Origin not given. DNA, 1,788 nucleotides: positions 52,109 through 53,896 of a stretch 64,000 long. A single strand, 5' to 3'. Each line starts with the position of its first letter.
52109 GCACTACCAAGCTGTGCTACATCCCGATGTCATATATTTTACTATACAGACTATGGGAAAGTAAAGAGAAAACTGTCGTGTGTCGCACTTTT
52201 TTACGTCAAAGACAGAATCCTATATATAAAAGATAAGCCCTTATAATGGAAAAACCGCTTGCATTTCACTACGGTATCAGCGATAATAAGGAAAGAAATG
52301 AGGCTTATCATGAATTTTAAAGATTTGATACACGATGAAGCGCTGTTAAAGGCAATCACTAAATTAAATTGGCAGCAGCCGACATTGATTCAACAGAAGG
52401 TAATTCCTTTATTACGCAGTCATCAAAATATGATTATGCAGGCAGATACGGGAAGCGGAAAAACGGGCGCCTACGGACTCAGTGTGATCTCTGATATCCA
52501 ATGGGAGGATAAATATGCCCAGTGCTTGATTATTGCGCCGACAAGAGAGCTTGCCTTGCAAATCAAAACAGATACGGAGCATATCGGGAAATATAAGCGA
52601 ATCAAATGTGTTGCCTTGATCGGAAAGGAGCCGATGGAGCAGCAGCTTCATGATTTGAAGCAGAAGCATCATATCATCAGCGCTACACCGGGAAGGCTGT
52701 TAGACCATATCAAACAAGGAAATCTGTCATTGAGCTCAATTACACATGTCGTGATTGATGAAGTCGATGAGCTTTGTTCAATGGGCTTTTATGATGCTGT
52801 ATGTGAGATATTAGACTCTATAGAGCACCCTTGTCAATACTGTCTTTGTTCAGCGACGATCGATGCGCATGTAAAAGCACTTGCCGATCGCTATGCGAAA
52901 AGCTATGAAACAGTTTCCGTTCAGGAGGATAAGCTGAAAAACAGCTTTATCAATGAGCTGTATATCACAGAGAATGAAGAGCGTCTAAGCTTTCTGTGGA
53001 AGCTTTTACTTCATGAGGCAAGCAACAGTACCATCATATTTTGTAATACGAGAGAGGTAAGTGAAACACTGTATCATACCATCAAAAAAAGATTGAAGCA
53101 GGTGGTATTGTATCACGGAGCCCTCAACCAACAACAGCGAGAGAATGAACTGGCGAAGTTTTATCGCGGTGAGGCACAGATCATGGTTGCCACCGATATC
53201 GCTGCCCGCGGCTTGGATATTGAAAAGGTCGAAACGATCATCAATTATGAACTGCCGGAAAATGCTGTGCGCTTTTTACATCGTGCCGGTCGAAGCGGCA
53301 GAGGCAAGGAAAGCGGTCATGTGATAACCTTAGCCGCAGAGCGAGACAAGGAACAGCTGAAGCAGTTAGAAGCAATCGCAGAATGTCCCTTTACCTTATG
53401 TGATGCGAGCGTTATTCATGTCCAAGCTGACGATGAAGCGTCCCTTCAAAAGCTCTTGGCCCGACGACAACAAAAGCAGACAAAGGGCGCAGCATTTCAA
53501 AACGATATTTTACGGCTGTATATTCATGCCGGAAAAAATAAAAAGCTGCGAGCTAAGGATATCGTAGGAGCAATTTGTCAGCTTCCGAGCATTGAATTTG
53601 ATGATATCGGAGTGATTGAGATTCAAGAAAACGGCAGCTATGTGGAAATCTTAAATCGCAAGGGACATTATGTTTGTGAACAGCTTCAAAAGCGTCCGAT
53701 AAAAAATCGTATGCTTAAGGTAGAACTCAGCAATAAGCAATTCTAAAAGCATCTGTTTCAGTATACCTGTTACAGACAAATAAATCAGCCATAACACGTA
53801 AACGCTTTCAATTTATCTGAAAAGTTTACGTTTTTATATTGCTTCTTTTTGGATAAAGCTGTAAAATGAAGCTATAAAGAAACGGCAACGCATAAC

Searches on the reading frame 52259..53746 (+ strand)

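Call 69: search_protein_families(library=pfam, proteins=[window:52259-53746:+], max_evalue=0.00001)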
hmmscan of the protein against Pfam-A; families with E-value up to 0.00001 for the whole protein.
window:52259-53746:+ (495 aa): 4 families
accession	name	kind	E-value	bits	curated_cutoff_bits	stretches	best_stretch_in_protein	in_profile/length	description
PF00270.35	DEAD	-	1.4e-43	148.9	26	1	43-206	2-165/167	DEAD/DEAH box helicase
PF00271.37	Helicase_C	-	1.4e-27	96.5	23.5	1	243-349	3-109/110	Helicase conserved C-terminal domain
PF03880.21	DbpA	-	4.1e-18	65.6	25.6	1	419-489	1-71/72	DbpA RNA binding domain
PF04851.21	ResIII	-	5.3e-09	36.6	22.5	1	41-183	20-148/164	Type III restriction enzyme, res subunit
